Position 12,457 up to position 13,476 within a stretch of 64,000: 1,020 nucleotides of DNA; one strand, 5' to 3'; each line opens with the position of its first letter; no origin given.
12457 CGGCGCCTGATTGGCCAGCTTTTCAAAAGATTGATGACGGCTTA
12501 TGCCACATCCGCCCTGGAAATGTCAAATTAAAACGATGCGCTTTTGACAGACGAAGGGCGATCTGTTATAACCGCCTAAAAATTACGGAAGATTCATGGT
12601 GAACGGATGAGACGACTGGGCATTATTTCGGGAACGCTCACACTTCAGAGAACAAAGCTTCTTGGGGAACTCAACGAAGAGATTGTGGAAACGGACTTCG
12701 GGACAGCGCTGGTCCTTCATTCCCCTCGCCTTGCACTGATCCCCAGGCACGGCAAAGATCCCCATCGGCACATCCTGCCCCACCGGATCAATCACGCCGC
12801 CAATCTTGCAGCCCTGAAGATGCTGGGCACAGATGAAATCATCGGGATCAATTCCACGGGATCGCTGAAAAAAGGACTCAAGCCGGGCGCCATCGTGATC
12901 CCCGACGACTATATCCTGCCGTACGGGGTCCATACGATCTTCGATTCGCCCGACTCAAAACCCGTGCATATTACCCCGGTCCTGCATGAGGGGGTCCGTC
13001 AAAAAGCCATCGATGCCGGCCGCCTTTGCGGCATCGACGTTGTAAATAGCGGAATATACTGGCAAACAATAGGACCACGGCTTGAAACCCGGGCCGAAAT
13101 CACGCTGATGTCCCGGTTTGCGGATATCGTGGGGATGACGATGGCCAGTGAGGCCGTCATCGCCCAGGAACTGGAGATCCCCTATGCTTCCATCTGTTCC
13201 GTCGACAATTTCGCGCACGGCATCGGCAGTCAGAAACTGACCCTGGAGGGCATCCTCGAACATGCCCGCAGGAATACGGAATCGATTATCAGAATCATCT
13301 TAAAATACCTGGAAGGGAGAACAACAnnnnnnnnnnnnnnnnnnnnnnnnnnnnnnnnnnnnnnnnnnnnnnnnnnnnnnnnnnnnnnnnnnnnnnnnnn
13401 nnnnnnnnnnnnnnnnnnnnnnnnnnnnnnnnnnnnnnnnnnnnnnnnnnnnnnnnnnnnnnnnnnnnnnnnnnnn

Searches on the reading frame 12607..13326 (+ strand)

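Call 37: search_protein_families(library=pfam, proteins=[window:12607-13326:+], max_evalue=0.00001)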
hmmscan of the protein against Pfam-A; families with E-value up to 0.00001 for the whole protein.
window:12607-13326:+ (240 aa): 1 family
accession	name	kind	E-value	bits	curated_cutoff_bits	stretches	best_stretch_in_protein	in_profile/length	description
PF01048.26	PNP_UDP_1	-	2.9e-34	118.9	25.1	1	4-236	2-233/233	Phosphorylase superfamily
